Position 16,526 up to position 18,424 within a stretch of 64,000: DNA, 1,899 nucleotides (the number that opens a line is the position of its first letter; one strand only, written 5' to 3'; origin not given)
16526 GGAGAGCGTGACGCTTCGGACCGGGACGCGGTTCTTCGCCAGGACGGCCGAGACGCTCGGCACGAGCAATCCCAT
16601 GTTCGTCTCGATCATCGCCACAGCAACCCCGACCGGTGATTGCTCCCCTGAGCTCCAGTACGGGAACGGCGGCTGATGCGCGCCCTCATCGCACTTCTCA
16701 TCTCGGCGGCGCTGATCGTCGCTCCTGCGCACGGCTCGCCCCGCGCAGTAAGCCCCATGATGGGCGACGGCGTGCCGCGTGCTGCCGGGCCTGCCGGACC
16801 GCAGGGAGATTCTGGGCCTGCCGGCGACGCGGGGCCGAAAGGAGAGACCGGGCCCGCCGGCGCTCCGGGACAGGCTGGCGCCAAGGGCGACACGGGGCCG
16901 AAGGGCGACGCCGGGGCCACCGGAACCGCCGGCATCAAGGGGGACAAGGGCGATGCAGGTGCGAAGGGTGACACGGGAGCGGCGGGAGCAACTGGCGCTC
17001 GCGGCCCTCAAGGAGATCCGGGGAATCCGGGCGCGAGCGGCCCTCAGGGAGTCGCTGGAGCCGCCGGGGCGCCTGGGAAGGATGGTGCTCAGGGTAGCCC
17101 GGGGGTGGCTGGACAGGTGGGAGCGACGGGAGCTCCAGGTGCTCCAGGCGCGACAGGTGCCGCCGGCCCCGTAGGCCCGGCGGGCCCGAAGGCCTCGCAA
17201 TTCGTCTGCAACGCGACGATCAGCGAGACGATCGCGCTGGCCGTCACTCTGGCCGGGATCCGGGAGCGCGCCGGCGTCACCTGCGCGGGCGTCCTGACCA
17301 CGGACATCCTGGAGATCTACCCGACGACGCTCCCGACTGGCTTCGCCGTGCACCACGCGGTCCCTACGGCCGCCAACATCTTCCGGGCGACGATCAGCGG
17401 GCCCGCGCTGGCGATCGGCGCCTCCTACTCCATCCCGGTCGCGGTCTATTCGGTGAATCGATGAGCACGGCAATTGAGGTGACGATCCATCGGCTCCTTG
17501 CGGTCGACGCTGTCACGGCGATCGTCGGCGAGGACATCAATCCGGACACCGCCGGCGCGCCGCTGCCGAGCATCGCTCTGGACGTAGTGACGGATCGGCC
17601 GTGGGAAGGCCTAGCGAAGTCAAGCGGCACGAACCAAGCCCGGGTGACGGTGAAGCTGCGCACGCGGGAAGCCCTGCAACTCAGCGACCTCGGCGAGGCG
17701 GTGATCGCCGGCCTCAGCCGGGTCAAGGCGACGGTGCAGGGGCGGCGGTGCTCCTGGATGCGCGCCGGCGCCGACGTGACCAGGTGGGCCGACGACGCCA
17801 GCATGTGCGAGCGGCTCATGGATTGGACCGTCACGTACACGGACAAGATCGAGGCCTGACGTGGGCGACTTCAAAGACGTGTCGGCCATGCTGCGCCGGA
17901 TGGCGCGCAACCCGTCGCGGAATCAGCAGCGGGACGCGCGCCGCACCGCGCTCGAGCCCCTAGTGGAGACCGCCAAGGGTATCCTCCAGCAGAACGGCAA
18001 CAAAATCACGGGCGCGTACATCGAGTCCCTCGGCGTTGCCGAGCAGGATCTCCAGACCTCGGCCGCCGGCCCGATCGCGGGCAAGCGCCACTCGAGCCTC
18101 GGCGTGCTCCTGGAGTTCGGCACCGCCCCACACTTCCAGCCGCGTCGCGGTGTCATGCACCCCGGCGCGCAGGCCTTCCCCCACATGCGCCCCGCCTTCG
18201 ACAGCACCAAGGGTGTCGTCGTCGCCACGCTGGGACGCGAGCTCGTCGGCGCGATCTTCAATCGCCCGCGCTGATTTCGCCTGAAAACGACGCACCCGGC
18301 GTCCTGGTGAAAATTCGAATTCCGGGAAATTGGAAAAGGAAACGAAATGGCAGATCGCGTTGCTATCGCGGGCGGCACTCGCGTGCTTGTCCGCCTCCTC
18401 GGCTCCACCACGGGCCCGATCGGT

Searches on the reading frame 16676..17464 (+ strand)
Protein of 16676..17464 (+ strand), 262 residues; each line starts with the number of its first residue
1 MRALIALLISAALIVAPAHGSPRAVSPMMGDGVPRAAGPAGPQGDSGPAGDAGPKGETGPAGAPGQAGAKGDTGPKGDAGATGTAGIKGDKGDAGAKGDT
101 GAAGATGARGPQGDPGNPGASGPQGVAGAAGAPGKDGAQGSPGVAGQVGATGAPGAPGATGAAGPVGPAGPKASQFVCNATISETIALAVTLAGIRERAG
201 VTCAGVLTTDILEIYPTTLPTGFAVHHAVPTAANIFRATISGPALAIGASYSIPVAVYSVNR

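Call 9: search_protein_families(library=phrogs, proteins=[window:16676-17464:+], max_evalue=0.001)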
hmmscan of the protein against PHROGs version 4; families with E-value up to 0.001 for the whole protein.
window:16676-17464:+ (262 aa): 33 families (the best 25 are shown)
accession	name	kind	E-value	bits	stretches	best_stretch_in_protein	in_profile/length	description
phrog_5073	-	tail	1.1e-32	114.8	2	74-181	261-371/519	tail fiber protein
phrog_6320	-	tail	4.2e-28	99.6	1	40-177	85-216/745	tail fiber protein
phrog_366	-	tail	9.4e-25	89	3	33-113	304-384/474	tail fiber protein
phrog_819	-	tail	1.3e-21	77.6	1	35-174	499-676/1024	tail protein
phrog_29268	-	unknown function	1.5e-20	73.9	2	31-162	408-539/653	-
phrog_8745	-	tail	7.4e-20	70.9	2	74-176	1380-1482/1803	tail fiber protein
phrog_3420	-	unknown function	1.9e-16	59.8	1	31-174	230-373/929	-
phrog_18350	-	tail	1.1e-15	59.1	1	77-175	99-201/253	tail fiber protein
phrog_38806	-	unknown function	2.1e-14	54.6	3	68-143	76-151/285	-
phrog_30509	-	tail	9.5e-14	52.1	2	86-190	36-131/254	collagen like minor tail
phrog_28263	-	tail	5.2e-13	48.1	1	30-202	593-759/1400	tail fiber protein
phrog_36982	-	unknown function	7.5e-13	48.2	1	29-196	379-550/944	-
phrog_1806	-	tail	8.7e-13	49.2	1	65-173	109-215/276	collagen like minor tail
phrog_32123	-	unknown function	1.8e-11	44.1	2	88-189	220-318/532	-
phrog_34255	-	unknown function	2.2e-11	43.3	1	12-173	257-434/1044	-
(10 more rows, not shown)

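Call 11: search_protein_families(library=pfam, proteins=[window:16676-17464:+], max_evalue=0.01)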
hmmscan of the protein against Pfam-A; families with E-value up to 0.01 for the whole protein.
window:16676-17464:+ (262 aa): 1 family
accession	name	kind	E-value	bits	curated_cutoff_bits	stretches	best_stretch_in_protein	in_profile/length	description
PF01391.23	Collagen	-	2.5e-22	78.8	27.2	3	115-171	3-59/60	Collagen triple helix repeat (20 copies)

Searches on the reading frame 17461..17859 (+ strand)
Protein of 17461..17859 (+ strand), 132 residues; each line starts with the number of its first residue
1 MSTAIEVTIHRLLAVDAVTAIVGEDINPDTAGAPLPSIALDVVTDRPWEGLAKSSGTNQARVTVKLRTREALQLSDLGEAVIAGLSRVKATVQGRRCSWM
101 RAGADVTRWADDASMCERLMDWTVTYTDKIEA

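Call 9: search_protein_families(library=phrogs, proteins=[window:17461-17859:+], max_evalue=0.001)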
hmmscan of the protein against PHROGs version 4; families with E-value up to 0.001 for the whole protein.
window:17461-17859:+ (132 aa): 0 families

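Call 11: search_protein_families(library=pfam, proteins=[window:17461-17859:+], max_evalue=0.01)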
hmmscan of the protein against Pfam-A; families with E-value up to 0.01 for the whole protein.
window:17461-17859:+ (132 aa): 1 family
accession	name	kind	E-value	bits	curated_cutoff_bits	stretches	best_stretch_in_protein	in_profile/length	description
PF11367.14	Tail_completion_gp17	-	8.1e-07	29.6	24.5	1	10-110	5-107/124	Tail completion protein gp17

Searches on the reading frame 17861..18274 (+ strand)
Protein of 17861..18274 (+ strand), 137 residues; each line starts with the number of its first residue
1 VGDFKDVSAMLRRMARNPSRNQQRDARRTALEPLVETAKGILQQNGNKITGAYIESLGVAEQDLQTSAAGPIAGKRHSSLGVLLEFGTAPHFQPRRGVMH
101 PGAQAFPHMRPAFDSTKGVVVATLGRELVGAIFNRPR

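Call 9: search_protein_families(library=phrogs, proteins=[window:17861-18274:+], max_evalue=0.001)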
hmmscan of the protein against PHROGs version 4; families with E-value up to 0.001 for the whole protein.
window:17861-18274:+ (137 aa): 1 family
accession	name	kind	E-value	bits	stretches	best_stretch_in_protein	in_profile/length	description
phrog_5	-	connector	3.8e-12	47.5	1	4-128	98-205/239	tail completion or Neck1 protein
